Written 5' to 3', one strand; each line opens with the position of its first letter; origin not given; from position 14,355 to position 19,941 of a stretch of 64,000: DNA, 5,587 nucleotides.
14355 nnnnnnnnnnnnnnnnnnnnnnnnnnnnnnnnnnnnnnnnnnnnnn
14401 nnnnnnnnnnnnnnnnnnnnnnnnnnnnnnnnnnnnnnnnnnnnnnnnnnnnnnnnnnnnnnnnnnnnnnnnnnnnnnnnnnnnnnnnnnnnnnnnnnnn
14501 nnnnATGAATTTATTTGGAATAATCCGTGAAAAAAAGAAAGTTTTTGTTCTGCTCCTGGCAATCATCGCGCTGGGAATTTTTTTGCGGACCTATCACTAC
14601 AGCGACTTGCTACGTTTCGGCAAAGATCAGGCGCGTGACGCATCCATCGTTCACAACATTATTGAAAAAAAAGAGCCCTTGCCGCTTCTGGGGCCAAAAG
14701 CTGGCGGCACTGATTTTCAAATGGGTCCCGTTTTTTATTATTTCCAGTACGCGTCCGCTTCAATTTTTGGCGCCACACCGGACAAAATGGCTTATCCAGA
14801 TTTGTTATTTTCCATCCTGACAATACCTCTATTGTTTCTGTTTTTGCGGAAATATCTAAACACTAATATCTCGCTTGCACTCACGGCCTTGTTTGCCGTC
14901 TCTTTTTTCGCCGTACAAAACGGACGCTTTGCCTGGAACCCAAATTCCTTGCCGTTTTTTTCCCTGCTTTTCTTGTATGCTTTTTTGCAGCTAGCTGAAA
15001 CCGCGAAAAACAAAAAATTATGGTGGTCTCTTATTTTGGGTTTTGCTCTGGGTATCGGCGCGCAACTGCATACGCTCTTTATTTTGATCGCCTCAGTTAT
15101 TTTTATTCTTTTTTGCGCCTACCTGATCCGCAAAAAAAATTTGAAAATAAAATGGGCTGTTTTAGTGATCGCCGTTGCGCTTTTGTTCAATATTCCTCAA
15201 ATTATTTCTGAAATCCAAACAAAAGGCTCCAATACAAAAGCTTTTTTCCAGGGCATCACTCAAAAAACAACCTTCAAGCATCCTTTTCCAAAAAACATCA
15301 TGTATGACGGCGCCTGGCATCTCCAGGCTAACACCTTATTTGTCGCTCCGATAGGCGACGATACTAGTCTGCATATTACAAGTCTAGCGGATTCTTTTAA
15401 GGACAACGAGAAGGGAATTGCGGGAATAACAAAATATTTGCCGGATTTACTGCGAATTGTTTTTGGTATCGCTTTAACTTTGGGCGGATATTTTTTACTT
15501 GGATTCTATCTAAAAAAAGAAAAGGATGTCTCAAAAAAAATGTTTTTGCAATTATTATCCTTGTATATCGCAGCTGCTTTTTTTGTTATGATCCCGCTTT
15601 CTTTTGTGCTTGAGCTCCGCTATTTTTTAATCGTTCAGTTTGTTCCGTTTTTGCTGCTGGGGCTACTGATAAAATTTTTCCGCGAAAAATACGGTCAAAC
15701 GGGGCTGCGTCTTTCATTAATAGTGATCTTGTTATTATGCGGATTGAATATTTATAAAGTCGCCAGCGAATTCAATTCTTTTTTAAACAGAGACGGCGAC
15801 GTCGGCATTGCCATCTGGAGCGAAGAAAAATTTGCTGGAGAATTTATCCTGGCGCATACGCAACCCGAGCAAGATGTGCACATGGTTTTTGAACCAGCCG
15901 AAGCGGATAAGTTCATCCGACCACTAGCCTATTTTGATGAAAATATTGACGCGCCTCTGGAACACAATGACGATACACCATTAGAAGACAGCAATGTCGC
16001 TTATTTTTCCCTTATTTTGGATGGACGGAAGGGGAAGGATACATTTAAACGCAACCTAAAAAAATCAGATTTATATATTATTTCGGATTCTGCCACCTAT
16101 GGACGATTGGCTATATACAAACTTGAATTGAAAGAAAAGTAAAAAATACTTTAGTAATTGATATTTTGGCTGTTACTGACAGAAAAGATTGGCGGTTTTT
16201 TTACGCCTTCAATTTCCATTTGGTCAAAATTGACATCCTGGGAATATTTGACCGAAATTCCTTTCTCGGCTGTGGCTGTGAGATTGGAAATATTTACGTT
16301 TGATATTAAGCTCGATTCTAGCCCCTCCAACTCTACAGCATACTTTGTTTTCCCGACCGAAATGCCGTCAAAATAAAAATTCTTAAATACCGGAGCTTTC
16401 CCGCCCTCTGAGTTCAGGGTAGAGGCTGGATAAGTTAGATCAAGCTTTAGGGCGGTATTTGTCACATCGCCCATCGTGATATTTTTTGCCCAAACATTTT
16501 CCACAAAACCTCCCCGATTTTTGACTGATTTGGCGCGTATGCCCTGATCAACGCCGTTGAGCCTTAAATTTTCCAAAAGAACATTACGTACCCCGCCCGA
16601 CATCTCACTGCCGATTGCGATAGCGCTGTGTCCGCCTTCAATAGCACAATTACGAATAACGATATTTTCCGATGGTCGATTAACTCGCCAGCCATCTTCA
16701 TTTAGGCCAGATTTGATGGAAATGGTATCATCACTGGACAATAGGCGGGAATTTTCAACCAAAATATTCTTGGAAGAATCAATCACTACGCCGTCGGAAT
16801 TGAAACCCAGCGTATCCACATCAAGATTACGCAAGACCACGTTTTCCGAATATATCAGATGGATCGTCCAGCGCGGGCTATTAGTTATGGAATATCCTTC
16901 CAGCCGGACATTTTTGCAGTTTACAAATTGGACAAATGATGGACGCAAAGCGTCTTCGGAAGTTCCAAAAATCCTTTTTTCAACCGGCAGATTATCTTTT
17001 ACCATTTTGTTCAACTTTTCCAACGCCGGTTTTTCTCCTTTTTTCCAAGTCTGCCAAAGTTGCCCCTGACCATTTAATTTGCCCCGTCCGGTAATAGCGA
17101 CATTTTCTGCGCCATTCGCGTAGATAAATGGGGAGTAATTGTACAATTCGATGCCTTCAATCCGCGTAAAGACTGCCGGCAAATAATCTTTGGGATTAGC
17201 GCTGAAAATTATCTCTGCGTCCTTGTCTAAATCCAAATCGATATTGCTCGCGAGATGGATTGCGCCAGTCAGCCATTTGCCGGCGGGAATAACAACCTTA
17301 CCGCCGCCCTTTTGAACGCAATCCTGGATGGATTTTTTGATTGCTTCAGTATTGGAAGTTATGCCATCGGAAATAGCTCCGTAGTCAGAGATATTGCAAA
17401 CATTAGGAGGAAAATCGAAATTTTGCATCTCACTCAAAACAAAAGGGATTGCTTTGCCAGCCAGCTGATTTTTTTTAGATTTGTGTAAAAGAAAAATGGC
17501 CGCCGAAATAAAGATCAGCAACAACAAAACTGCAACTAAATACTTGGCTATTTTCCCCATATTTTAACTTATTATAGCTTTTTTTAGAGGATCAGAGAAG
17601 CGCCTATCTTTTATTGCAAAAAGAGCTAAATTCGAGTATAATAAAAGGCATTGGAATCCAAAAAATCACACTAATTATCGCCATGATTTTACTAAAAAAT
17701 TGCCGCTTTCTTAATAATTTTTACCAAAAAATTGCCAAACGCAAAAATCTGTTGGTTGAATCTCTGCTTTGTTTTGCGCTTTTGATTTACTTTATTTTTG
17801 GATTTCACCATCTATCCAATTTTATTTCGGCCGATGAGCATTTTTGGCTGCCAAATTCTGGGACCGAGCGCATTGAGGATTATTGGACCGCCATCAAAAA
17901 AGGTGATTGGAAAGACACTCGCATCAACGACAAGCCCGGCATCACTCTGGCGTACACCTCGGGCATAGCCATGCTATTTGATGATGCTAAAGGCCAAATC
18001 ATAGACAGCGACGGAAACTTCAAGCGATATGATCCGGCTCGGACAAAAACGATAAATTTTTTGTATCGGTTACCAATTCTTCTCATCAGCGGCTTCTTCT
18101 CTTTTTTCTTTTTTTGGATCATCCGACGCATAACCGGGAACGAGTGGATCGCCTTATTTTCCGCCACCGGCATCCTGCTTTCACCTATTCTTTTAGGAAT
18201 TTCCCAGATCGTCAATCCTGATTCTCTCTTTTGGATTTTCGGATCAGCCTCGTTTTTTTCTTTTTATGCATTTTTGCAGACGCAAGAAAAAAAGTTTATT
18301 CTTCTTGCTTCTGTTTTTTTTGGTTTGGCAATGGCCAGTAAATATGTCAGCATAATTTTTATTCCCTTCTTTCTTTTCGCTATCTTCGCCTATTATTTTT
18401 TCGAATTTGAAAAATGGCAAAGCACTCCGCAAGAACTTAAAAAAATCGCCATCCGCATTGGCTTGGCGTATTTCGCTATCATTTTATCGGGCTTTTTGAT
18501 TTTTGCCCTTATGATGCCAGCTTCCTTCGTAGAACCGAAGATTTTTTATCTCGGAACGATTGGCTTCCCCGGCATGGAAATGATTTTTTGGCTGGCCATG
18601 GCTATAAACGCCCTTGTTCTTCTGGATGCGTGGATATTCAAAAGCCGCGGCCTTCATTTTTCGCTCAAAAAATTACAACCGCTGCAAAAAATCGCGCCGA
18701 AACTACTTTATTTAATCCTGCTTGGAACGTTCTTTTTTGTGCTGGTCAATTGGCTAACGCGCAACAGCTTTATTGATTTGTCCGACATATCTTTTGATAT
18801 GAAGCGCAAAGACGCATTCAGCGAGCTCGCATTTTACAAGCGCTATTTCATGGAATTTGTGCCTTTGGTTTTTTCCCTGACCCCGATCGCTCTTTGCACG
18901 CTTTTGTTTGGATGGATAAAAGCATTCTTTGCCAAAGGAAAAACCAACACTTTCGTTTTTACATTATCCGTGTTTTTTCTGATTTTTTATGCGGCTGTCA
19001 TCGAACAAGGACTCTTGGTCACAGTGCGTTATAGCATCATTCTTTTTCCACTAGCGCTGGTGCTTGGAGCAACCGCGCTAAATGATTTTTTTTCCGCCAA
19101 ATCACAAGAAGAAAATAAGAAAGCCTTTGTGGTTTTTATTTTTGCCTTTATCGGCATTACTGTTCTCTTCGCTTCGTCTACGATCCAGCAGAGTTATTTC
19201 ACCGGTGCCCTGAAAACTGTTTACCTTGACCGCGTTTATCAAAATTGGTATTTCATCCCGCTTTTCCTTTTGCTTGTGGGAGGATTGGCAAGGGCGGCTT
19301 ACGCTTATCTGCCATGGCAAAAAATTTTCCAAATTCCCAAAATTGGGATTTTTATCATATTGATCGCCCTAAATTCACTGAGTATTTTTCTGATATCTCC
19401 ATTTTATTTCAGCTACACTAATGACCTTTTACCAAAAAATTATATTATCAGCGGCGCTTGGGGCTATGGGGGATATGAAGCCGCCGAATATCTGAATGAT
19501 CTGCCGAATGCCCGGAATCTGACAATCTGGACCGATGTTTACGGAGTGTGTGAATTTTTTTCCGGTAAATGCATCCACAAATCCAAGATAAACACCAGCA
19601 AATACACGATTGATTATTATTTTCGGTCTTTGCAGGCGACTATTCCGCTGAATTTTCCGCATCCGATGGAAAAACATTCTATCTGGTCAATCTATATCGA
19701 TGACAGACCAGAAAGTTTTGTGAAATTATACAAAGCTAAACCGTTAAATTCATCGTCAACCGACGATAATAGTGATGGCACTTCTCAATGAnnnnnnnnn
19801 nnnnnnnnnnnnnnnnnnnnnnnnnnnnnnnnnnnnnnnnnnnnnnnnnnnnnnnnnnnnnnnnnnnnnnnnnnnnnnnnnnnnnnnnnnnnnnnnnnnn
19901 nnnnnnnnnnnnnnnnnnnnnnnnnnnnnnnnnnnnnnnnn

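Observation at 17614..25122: Tightly overlapping tandem array of four GT-C paralogs behind a consensus promoter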

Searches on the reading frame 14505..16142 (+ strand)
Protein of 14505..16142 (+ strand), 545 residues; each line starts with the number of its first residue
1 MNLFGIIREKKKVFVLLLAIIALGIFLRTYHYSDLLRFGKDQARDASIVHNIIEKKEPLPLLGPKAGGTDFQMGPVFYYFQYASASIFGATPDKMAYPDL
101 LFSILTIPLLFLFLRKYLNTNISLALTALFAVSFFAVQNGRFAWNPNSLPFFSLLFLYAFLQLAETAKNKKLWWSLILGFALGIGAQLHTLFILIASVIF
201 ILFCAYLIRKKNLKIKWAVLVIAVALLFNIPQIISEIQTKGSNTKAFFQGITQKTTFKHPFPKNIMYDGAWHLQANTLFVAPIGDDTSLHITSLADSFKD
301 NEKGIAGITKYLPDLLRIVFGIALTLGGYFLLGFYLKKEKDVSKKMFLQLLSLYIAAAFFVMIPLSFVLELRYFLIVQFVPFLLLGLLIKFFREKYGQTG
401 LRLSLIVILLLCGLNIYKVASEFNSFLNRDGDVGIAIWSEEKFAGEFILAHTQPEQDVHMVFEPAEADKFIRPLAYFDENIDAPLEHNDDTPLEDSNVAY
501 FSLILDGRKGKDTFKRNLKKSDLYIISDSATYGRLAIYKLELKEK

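Call 9: search_protein_families(library=pfam, proteins=[window:14505-16142:+], max_evalue=0.001)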
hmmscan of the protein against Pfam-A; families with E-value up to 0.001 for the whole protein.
window:14505-16142:+ (545 aa): 2 families
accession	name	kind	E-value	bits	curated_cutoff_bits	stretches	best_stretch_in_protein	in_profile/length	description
PF13231.12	PMT_2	-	1.4e-12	48.6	26.1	1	74-233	3-158/160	Dolichyl-phosphate-mannose-protein mannosyltransferase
PF02366.24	PMT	-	1.3e-08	35.2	22.7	1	13-233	3-231/245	Dolichyl-phosphate-mannose-protein mannosyltransferase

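Call 39: search_protein_families(library=ncbifam, proteins=[window:14505-16142:+], max_evalue=0.00001)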
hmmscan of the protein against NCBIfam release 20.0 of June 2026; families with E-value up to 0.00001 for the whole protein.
window:14505-16142:+ (545 aa): 1 family
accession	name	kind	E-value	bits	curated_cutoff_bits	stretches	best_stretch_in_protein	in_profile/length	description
TIGR03663.1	TIGR03663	subfamily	4e-06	26.1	126.25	0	74-357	52-304/435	flippase activity-associated protein Agl23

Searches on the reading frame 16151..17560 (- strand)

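Call 9: search_protein_families(library=pfam, proteins=[window:16151-17560:-], max_evalue=0.001)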
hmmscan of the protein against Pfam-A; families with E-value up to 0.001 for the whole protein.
window:16151-17560:- (469 aa): 3 families
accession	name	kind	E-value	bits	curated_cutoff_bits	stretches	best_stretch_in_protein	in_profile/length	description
PF00295.23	Glyco_hydro_28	-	1.3e-28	100.5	22.9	1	87-431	7-308/324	Glycosyl hydrolases family 28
PF12708.12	Pect-lyase_RHGA_epim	-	2.4e-10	41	27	1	55-108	2-57/213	Rhamnogalacturonase A/epimerase, pectate lyase-like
PF13229.12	Beta_helix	-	2.6e-05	24.3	25.9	1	212-331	28-136/158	Right handed beta helix region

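Call 39: search_protein_families(library=ncbifam, proteins=[window:16151-17560:-], max_evalue=0.00001)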
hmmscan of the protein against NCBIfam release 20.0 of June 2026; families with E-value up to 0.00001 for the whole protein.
window:16151-17560:- (469 aa): 5 families
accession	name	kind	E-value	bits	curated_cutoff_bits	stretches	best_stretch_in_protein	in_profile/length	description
NF049892.1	AlphdgalacturondseBT4155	equivalog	7.5e-115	384.2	800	1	8-433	5-435/454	alpha-d-galacturonidase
NF051860.1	PolglcturonPglAAgro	equivalog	8.7e-47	159.9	600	2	200-377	220-400/502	polygalacturonase PglA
NF051861.1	PolglcturonPglBAgro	equivalog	3.2e-44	151.4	600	1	68-435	9-354/437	polygalacturonase PglB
NF049899.1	RhamgalacuronBT4153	equivalog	4.7e-42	144.1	650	1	17-361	7-342/432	rhamnogalacturonidase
NF049898.1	RhamgalacuronBT4146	equivalog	2.4e-41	141.9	500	2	57-309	1-229/445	rhamnogalacturonidase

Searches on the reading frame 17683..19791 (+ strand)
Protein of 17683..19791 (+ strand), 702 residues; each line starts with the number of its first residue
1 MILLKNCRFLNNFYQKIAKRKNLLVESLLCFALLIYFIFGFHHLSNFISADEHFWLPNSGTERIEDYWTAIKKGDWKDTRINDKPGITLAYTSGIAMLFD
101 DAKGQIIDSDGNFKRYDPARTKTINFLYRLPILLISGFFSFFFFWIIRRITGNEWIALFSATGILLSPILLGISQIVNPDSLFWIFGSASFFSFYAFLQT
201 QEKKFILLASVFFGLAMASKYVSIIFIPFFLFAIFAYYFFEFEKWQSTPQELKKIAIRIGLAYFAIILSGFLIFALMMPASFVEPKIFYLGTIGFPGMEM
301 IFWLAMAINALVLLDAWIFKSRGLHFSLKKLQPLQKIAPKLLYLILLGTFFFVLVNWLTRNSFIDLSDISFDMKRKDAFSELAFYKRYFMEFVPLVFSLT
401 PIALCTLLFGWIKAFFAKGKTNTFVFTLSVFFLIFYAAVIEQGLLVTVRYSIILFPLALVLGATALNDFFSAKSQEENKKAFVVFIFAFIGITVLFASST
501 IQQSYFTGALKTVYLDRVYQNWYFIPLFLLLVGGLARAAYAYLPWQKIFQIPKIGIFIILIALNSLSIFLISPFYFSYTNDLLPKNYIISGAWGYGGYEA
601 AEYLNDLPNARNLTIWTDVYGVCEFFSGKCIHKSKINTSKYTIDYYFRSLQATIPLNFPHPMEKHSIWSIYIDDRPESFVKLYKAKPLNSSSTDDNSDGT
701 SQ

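Call 5: search_protein_families(library=pfam, proteins=[window:17683-19791:+], max_evalue=0.1)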
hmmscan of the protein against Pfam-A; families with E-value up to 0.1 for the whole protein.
window:17683-19791:+ (702 aa): 3 families
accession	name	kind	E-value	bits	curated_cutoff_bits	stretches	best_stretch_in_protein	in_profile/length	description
PF13231.12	PMT_2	-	1.6e-09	38.6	26.1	1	129-236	25-132/160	Dolichyl-phosphate-mannose-protein mannosyltransferase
PF02366.24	PMT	-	8.8e-08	32.4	22.7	1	111-261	64-215/245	Dolichyl-phosphate-mannose-protein mannosyltransferase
PF12433.14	PV_NSP1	-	0.0041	17.9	25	1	631-676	28-73/82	Parvovirus non-structural protein 1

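Call 6: search_protein_families(library=ncbifam, proteins=[window:17683-19791:+], max_evalue=0.1)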
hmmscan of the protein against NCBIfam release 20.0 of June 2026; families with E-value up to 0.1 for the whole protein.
window:17683-19791:+ (702 aa): 0 families
